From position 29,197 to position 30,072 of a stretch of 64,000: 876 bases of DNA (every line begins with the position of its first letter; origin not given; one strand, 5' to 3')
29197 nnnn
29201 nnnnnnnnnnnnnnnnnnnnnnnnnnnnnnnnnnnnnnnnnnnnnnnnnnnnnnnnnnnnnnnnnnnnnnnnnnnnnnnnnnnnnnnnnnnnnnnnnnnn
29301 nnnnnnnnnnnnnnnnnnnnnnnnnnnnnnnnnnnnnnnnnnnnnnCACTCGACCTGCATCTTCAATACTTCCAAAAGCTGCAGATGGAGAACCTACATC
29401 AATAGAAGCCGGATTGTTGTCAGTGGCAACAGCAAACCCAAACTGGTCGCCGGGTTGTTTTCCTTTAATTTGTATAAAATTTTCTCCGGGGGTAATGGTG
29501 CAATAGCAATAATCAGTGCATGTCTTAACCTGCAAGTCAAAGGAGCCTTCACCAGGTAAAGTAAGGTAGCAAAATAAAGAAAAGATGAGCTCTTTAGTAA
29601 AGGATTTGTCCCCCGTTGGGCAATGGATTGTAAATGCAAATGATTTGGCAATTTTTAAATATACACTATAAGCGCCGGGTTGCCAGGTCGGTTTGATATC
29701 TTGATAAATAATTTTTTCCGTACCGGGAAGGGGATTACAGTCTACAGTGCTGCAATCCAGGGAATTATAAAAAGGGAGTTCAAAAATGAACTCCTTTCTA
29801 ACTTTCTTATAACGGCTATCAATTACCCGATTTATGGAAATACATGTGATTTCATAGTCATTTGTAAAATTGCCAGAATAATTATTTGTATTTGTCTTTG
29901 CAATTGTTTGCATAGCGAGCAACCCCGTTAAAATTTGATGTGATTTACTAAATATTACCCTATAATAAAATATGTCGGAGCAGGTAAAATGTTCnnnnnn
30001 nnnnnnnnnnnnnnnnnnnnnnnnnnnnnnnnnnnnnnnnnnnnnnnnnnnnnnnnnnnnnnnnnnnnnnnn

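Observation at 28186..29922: Leaderless 7-blade FG-GAP propeller whose Cys-rich N-terminal module is paralogous to the 207-aa Cys-rich protein 13 kb away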

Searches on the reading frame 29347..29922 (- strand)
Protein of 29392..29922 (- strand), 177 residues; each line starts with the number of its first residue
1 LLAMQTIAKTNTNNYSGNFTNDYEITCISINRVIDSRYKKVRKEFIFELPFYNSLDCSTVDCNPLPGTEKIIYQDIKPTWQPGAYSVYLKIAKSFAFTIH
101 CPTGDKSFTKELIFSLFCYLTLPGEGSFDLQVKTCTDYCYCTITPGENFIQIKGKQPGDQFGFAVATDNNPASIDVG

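Call 11: find_homologous_proteins(query=window:29392-29922:-)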
Query seq(177 aa): 12 candidates shared short words with the query, none scored E <= 0.001.

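Call 20: search_protein_representatives(protein=window:29392-29922:-)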
Query: 177 residues. Proteins with E-value up to 0.001 (for the whole library): 2; up to 1e-10: 1; up to 1e-30: 1. The best 2 are listed.
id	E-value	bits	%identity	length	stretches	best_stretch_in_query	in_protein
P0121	8.9e-117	403.6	100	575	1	4-177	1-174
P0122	5.4e-06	42.7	30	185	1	24-166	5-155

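Call 28: find_encoding_contigs(protein=P0122, flank=10000)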
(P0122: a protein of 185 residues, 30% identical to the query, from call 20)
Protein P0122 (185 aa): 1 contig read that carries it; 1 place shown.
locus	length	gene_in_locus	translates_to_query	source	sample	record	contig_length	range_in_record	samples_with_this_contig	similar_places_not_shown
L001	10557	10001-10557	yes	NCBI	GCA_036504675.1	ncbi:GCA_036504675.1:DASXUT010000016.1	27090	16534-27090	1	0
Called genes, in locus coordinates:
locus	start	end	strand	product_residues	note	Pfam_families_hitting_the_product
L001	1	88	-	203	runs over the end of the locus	PF19912:DUF6385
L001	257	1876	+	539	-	PF00535:Glycos_transf_2, PF13424:TPR_12 (faint), PF13432:TPR_16 (faint), PF12895:ANAPC3 (faint), PF13428:TPR_14 (faint), PF13431:TPR_17 (faint), PF14559:TPR_19 (faint), PF00515:TPR_1 (faint), +3 more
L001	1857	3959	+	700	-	PF00535:Glycos_transf_2, PF13428:TPR_14 (faint), PF13424:TPR_12 (faint), PF13431:TPR_17 (faint), PF14559:TPR_19 (faint), PF00515:TPR_1 (faint), PF07719:TPR_2 (faint), PF13432:TPR_16 (weak), +3 more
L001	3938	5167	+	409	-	PF00535:Glycos_transf_2, PF07719:TPR_2 (faint)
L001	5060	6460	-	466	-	PF00535:Glycos_transf_2, PF13641:Glyco_tranf_2_3, PF13489:Methyltransf_23, PF08241:Methyltransf_11, PF08242:Methyltransf_12 (weak), PF13649:Methyltransf_25 (weak), PF13847:Methyltransf_31 (weak)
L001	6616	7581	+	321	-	PF01073:3Beta_HSD, PF01370:Epimerase, PF02719:Polysacc_synt_2 (weak), PF04321:RmlD_sub_bind, PF16363:GDP_Man_Dehyd, PF07993:NAD_binding_4 (weak)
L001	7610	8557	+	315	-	PF01073:3Beta_HSD, PF01370:Epimerase, PF02719:Polysacc_synt_2, PF04321:RmlD_sub_bind, PF16363:GDP_Man_Dehyd, PF07993:NAD_binding_4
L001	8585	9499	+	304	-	PF01073:3Beta_HSD, PF01370:Epimerase, PF04321:RmlD_sub_bind, PF16363:GDP_Man_Dehyd, PF02719:Polysacc_synt_2, PF07993:NAD_binding_4 (weak)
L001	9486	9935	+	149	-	PF05523:FdtA (weak), PF14667:Polysacc_synt_C, PF07883:Cupin_2 (faint)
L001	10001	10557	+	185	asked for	?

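Call 29: find_encoding_contigs(protein=P0121, flank=10000)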
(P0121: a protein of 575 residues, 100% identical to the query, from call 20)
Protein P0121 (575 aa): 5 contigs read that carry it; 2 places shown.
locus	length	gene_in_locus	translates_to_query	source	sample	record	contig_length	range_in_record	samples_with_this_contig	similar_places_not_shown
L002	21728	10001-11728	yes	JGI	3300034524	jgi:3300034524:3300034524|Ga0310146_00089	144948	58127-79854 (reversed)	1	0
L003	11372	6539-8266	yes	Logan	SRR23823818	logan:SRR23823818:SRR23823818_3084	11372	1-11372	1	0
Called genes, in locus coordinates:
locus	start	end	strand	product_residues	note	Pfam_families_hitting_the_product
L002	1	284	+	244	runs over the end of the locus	PF00188:CAP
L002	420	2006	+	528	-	-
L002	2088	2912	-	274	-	PF19912:DUF6385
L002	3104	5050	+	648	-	PF00535:Glycos_transf_2, PF12895:ANAPC3 (faint), PF13424:TPR_12 (faint), PF13432:TPR_16 (faint), PF13371:TPR_9 (weak), PF00515:TPR_1 (weak), PF10516:SHNi-TPR (weak), PF13181:TPR_8 (weak), +4 more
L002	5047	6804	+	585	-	PF00535:Glycos_transf_2, PF13428:TPR_14 (faint), PF13432:TPR_16 (faint), PF00515:TPR_1 (faint), PF07719:TPR_2 (faint), PF13424:TPR_12 (faint), PF13181:TPR_8 (faint)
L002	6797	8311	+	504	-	PF00535:Glycos_transf_2, PF07719:TPR_2 (faint), PF00515:TPR_1 (faint)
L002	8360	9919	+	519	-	PF03452:Anp1 (faint), PF13704:Glyco_tranf_2_4 (faint), PF00535:Glycos_transf_2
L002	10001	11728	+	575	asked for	PF14312:FG-GAP_2 (faint), PF01839:FG-GAP, PF13517:FG-GAP_3, PF01839:FG-GAP, PF13517:FG-GAP_3 (weak), PF01839:FG-GAP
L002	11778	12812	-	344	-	PF01522:Polysacc_deac_1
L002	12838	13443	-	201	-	PF03167:UDG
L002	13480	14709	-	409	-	PF24898:GGDEF_GdpP (faint), PF00990:GGDEF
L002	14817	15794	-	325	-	PF04055:Radical_SAM, PF16199:Radical_SAM_C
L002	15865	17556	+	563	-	PF02690:Na_Pi_cotrans, PF01865:PhoU_div (weak), PF01895:PhoU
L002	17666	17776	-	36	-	-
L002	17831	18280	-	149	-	PF02681:DUF212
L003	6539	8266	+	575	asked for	PF14312:FG-GAP_2 (faint), PF01839:FG-GAP, PF13517:FG-GAP_3, PF01839:FG-GAP, PF13517:FG-GAP_3 (weak), PF01839:FG-GAP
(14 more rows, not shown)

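Call 31: find_related_loci(query=A2, collection=genome_contigs, flank=10000)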
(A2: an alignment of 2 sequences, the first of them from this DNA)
Query A2 (189 aa) in genome_contigs; peptide patterns used: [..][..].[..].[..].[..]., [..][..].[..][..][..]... (x = any residue, [..] = any of these).
198 stretches matched a pattern, but none encodes a relative of the query by tblastn (E <= 1e-3).

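Call 32: find_homologous_proteins(query=P0121)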
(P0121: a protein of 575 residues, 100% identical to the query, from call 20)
Query P0121 (575 aa): 2593 proteins with E <= 0.001 among 8000 candidates; the best 120 are listed.
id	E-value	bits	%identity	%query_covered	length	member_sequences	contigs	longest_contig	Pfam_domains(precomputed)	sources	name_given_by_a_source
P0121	0.0e+0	1305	100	100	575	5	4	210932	PF01839.30,PF14312.13,PF13517.13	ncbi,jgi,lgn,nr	ncbi:MAG: Integrins alpha chain [Clostridiales bacterium]|jgi:hypothetical protein|nr:Integrins alph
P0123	6.4e-227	773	63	98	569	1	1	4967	PF01839.30,PF14312.13,PF13517.13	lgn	-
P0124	1.7e-222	758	63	96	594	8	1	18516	PF01839.30,PF13517.13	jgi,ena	-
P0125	1.0e-218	746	61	97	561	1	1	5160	PF01839.30,PF14312.13,PF13517.13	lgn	-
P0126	4.5e-217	740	63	96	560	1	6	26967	PF01839.30,PF14312.13,PF13517.13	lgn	-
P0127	1.1e-214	732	61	95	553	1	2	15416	PF01839.30,PF14312.13,PF13517.13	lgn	-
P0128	2.0e-209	715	58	98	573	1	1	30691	PF01839.30,PF14312.13,PF13517.13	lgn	-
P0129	3.0e-209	714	59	97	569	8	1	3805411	PF01839.30,PF13517.13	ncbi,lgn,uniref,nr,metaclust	ncbi:hypothetical protein BR63_01660 [Thermanaerosceptrum fracticalcis]|uniref:FG-GAP repeat protein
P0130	1.1e-203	696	58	98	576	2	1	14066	PF01839.30,PF14312.13,PF13517.13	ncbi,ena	-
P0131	3.6e-200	684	40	49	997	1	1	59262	PF01839.30,PF23727.2,PF14312.13,PF13517.13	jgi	-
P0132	2.2e-198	679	58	96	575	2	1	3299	PF01839.30,PF14312.13,PF13517.13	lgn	-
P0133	2.1e-197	675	58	95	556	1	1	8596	PF01839.30,PF14312.13,PF13517.13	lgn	-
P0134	9.1e-190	650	56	96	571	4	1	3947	PF01839.30,PF14312.13,PF13517.13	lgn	-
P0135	3.2e-183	628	54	97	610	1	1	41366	PF01839.30,PF13517.13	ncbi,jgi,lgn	-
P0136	2.8e-165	569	39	45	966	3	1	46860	PF01839.30,PF23727.2,PF13517.13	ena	-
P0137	1.0e-156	541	35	65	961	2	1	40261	PF01839.30,PF23727.2,PF13517.13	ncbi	-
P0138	8.9e-155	535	42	55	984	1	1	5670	PF01839.30,PF14312.13,PF13517.13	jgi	jgi:hypothetical protein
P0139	4.1e-149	516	37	55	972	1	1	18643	PF01839.30,PF14312.13,PF13517.13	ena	-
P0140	5.0e-147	509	36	68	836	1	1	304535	PF01839.30,PF23727.2,PF14312.13,PF13517.13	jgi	jgi:FG-GAP repeat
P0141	1.9e-144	500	38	58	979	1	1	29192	PF01839.30,PF23727.2,PF13517.13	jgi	jgi:FG-GAP repeat protein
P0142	2.1e-144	500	37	60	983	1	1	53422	PF01839.30,PF13517.13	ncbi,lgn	ncbi:MAG: integrin alpha [Planctomycetota bacterium]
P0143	5.4e-142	492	36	73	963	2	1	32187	PF01839.30,PF14312.13,PF13517.13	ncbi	-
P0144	2.4e-134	467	42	49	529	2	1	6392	PF01839.30,PF13517.13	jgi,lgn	-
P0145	9.6e-134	465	37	64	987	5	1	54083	PF01839.30,PF14312.13,PF13517.13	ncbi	-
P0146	1.6e-133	464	41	56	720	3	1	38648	PF01839.30,PF23727.2,PF13517.13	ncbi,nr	ncbi:MAG: hypothetical protein L0323_04230, partial [Planctomycetes bacterium]|nr:hypothetical prote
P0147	3.2e-132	460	39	45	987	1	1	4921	PF01839.30,PF13517.13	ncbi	-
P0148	2.3e-129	451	43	57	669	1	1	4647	PF01839.30,PF14312.13,PF13517.13,PF26124.1,PF21955.1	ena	-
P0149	8.4e-129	449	37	57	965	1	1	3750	PF01839.30,PF14312.13,PF13517.13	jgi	-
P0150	5.9e-127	443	39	57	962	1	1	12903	PF01839.30,PF14312.13,PF13517.13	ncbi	-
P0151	2.5e-126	441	35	63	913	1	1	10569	PF01839.30,PF13517.13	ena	-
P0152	3.9e-126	440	35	59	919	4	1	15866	PF01839.30,PF14312.13,PF13517.13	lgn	-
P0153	1.8e-125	438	33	52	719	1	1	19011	PF01839.30,PF23727.2,PF13360.14,PF13517.13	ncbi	-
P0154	4.0e-125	437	38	56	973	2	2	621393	PF01839.30,PF23727.2,PF13517.13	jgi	jgi:hypothetical protein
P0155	5.3e-125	436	38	62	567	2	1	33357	PF01839.30,PF13517.13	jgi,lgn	-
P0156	1.3e-124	435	39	56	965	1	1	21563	PF01839.30,PF14312.13,PF13517.13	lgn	-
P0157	3.2e-124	434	37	59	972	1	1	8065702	PF01839.30,PF13517.13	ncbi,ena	-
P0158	8.9e-124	432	39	56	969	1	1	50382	PF01839.30,PF13517.13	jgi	jgi:hypothetical protein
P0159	5.2e-122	426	36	67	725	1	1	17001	PF01839.30,PF23727.2,PF14312.13,PF13517.13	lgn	-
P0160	1.3e-121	425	36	55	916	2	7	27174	PF01839.30,PF23727.2,PF13517.13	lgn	-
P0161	2.1e-121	424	38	55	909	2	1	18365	PF01839.30,PF14312.13,PF20484.4,PF13517.13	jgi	jgi:hypothetical protein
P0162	3.2e-120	420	35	56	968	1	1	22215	PF01839.30,PF14312.13,PF13517.13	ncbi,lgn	ncbi:MAG: integrin alpha [Planctomycetota bacterium]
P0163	1.2e-119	419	38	59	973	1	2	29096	PF01839.30,PF23727.2,PF13517.13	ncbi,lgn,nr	ncbi:MAG: FG-GAP-like repeat-containing protein [Planctomycetes bacterium]|nr:FG-GAP-like repeat-con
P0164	2.1e-118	414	39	54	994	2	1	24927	PF01839.30,PF23727.2,PF13517.13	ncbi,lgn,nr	ncbi:MAG: integrin alpha [Planctomycetes bacterium]|nr:integrin alpha [Planctomycetota bacterium]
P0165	2.7e-118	414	38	55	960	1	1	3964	PF01839.30,PF14312.13,PF13517.13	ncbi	-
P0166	4.6e-118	413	36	54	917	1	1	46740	PF01839.30,PF23727.2,PF13517.13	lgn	-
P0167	7.0e-118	413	35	59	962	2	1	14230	PF01839.30,PF13517.13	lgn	-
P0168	1.0e-117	412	34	61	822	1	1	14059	PF01839.30,PF13517.13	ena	-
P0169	2.4e-117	411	36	65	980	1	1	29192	PF01839.30,PF23727.2,PF13517.13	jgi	jgi:FG-GAP repeat protein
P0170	2.4e-117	411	43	59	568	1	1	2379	PF01839.30,PF14312.13,PF13517.13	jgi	-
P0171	3.9e-117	410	38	58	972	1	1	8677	PF01839.30,PF13517.13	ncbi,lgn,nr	ncbi:MAG TPA: hypothetical protein VFD43_05010 [Planctomycetota bacterium]|nr:hypothetical protein [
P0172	5.4e-117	410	36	56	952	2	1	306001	PF01839.30,PF23727.2,PF14312.13,PF13517.13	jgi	jgi:hypothetical protein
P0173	1.3e-116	409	38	54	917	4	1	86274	PF01839.30,PF23727.2,PF13517.13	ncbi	-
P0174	1.9e-116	408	32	56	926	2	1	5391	PF01839.30,PF23727.2,PF14312.13,PF13517.13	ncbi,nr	ncbi:MAG: VCBS repeat-containing protein [Planctomycetes bacterium]|nr:VCBS repeat-containing protei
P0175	2.1e-116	408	37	54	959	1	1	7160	PF01839.30,PF13517.13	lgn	-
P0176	3.1e-116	407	35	65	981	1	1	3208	PF01839.30,PF14312.13,PF13517.13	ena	-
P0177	4.9e-116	407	36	72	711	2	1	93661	PF01839.30,PF13517.13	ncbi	-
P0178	1.8e-115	405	32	71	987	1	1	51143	PF01839.30,PF14312.13,PF13517.13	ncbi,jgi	ncbi:MAG: hypothetical protein ACI97A_000884 [Planctomycetota bacterium]|jgi:hypothetical protein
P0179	7.4e-115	403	39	62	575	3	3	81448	PF01839.30,PF23727.2,PF14312.13,PF13517.13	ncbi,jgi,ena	-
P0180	3.5e-114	400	35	70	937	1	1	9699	PF01839.30,PF13517.13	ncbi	-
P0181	4.4e-114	400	38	53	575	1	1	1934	PF01839.30,PF13517.13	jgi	jgi:hypothetical protein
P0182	9.1e-114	399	38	39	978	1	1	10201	PF01839.30,PF14312.13,PF13517.13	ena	-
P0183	1.4e-112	395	39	52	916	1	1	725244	PF01839.30,PF23727.2,PF13517.13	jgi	jgi:hypothetical protein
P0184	1.6e-112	395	31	65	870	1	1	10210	PF01839.30,PF13517.13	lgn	-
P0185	2.0e-112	395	42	55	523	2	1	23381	PF01839.30,PF14312.13,PF13517.13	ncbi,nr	ncbi:MAG: FG-GAP repeat protein [Planctomycetes bacterium]|nr:FG-GAP repeat protein [Planctomycetota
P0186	2.0e-111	391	36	54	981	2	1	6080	PF01839.30,PF14312.13,PF13517.13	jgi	-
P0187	2.3e-111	391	35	50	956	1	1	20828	PF01839.30,PF13517.13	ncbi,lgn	ncbi:MAG: integrin alpha [Planctomycetota bacterium]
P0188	4.6e-111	390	41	55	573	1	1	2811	PF01839.30,PF23727.2,PF14312.13,PF13517.13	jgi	-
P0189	5.2e-111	390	38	62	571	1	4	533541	PF01839.30,PF23727.2,PF14312.13,PF13517.13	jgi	jgi:FG-GAP repeat protein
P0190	9.8e-110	386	34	65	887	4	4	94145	PF01839.30,PF13517.13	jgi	-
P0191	1.6e-109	385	36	56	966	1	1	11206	PF01839.30,PF13517.13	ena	-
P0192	1.7e-108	382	42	54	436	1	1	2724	PF01839.30,PF13517.13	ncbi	-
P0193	3.4e-108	381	36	56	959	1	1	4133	PF01839.30,PF13517.13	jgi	-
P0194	3.9e-108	381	41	52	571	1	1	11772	PF01839.30,PF14312.13,PF13517.13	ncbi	-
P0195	1.3e-107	379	39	49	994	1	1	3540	PF01839.30,PF14312.13,PF13517.13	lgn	-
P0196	6.0e-107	377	33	64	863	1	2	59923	PF01839.30,PF14312.13,PF13517.13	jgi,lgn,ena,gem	-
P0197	1.9e-106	375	42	55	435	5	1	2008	PF01839.30,PF23727.2,PF13517.13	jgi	jgi:hypothetical protein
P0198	2.1e-106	375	38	48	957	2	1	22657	PF01839.30,PF14312.13,PF13517.13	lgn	-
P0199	1.1e-105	372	38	55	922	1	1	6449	PF01839.30,PF23727.2,PF13517.13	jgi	jgi:hypothetical protein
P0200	2.6e-105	371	38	96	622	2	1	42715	PF01839.30,PF23727.2,PF14312.13,PF16743.11,PF13517.13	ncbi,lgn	-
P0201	4.2e-105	370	37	66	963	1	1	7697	PF01839.30,PF13517.13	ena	-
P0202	4.7e-105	370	36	53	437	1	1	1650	PF01839.30,PF13517.13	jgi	-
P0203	2.7e-104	368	37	50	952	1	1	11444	PF01839.30,PF14312.13,PF13517.13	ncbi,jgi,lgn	ncbi:MAG: hypothetical protein ACI97A_003819 [Planctomycetota bacterium]|jgi:hypothetical protein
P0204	6.4e-104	367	36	55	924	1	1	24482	PF01839.30,PF13517.13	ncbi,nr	ncbi:MAG TPA: FG-GAP-like repeat-containing protein [Planctomycetota bacterium]|nr:FG-GAP-like repea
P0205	2.3e-103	365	38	65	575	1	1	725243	PF01839.30,PF13517.13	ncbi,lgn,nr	ncbi:MAG: hypothetical protein DWQ01_05500 [Planctomycetota bacterium]|nr:MAG: hypothetical protein 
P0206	3.0e-103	364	41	59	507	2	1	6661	PF01839.30,PF14312.13,PF13517.13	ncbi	-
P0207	3.3e-103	364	37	95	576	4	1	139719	PF01839.30,PF14312.13,PF13517.13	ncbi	ncbi:MAG: VCBS repeat-containing protein [Bacillota bacterium]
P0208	1.5e-102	362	30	56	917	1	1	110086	PF01839.30,PF23727.2,PF13517.13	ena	-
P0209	2.7e-102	361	39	60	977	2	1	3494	PF01839.30,PF23727.2,PF13517.13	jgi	jgi:hypothetical protein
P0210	9.6e-102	359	39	53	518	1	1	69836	PF01839.30,PF14312.13,PF13517.13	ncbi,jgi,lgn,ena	-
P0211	1.4e-101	359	33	64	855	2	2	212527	PF01839.30,PF13517.13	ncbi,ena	-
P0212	7.9e-101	356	36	56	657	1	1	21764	PF01839.30,PF13517.13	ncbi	ncbi:MAG: integrin alpha, partial [Planctomycetota bacterium]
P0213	8.7e-101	356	39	54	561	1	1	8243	PF01839.30,PF13517.13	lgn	-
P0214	1.4e-100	356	37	50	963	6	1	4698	PF01839.30,PF23727.2,PF13517.13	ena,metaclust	metaclust:\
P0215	1.5e-100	355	41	46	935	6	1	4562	PF01839.30,PF23727.2,PF13517.13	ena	-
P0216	2.7e-100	355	35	66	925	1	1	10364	PF01839.30,PF23727.2,PF14312.13,PF13517.13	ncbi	ncbi:MAG: FG-GAP-like repeat-containing protein [Planctomycetota bacterium]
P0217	2.8e-100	355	41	54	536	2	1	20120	PF01839.30,PF13517.13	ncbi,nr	ncbi:MAG: integrin alpha [Planctomycetes bacterium]|nr:integrin alpha [Planctomycetota bacterium]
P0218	5.1e-99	350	35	61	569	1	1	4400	PF01839.30,PF13517.13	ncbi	ncbi:MAG: VCBS repeat-containing protein [Planctomycetota bacterium]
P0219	7.2e-99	350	41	53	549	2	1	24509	PF01839.30,PF23727.2,PF13517.13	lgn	-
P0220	1.6e-98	349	37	54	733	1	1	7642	PF01839.30,PF23727.2,PF13517.13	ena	-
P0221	2.1e-98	348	40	61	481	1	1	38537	PF01839.30,PF23727.2,PF14312.13,PF13517.13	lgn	-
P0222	1.6e-97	345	38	60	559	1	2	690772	PF01839.30,PF23727.2,PF14312.13,PF13517.13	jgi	jgi:FG-GAP repeat protein/VCBS repeat protein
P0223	2.7e-97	345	42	51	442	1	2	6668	PF01839.30,PF14312.13,PF13517.13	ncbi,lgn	-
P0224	4.3e-97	344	41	57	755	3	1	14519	PF01839.30,PF14312.13,PF17957.8,PF13517.13,PF00395.26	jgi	jgi:hypothetical protein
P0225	6.2e-97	344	33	53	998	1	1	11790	PF01839.30,PF13517.13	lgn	-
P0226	1.1e-96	343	33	53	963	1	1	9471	PF01839.30,PF13517.13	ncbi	-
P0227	1.4e-96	342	41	49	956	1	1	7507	PF01839.30,PF14312.13,PF13517.13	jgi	jgi:hypothetical protein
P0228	4.8e-96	341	37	64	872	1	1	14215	PF01839.30,PF13229.13,PF13517.13,PF05048.20,PF09134.17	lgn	-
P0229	1.0e-95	340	38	65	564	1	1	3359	PF01839.30,PF14312.13,PF13517.13,PF21955.1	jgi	-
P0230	1.4e-95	339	35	63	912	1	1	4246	PF01839.30,PF23727.2,PF13517.13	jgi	jgi:hypothetical protein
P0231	2.3e-95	338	39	52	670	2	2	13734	PF01839.30,PF13517.13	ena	-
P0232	3.6e-95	338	37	64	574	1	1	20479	PF01839.30,PF23727.2,PF14312.13,PF13517.13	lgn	-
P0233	5.5e-95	337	36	53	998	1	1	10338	PF01839.30,PF14312.13,PF13517.13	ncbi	-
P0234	1.2e-94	336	40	67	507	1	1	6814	PF01839.30,PF14312.13,PF13517.13,PF21955.1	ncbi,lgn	-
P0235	1.9e-94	335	35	55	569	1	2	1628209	PF01839.30,PF13517.13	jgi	jgi:FG-GAP repeat protein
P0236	2.8e-94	335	38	58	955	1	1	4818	PF01839.30,PF13517.13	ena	-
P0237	7.4e-94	333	46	52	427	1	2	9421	PF01839.30,PF23727.2,PF13517.13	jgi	jgi:hypothetical protein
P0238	1.8e-93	332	40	60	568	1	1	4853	PF01839.30,PF14312.13,PF13517.13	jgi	-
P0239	4.8e-93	331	38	54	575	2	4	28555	PF01839.30,PF14312.13,PF13517.13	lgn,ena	-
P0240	1.1e-92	330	40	60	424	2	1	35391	PF01839.30,PF23727.2,PF13517.13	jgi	jgi:hypothetical protein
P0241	1.2e-92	329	45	48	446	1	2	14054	PF01839.30,PF14312.13,PF13517.13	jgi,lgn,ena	-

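Call 38: predict_structure(alignment_id=A3)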
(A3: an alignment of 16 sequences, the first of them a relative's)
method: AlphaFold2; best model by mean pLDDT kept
length: 575 residues; sequences in the alignment: 16
mean_pLDDT: 86.2   pTM: 0.70
mean pLDDT of the five models: 86.2, 85.0, 83.6, 82.7, 82.0
residues with pLDDT >= 90: 337; 70-90: 170; 50-70: 45; < 50: 23
segments of 3 or more residues with pLDDT < 50: 1-17, 570-575
pLDDT, mean of each block of 10 residues (from residue 1): 31 42 77 92 73 77 93 88 94 87 88 91 85 91 75 83 91 83 76 88 87 94 92 93 92 95 91 96 94 82 85 94 86 95 95 91 95 95 94 94 94 90 95 95 92 87 91 84 92 84 91 79 90 78 85 91 66 43
secondary structure, 60 per line:
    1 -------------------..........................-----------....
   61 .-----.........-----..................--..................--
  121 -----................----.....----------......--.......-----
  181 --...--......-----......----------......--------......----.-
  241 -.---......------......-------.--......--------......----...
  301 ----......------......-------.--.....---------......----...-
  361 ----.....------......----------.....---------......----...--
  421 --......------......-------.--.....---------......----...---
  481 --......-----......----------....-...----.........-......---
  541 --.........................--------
elements in order: E20-45 E57-61 E67-75 E81-98 E101-118 E126-141 E146-150 E161-166 E169-175 E188-193 E199-204 E215-220 E229-234 E246-251 E258-263 E274-279 E288-293 E305-310 E317-322 E333-337 E347-352 E365-369 E376-381 E392-396 E406-411 E423-428 E435-440 E451-455 E465-470 E483-488 E494-499 E510-513 E522-527 E532-537 E543-567
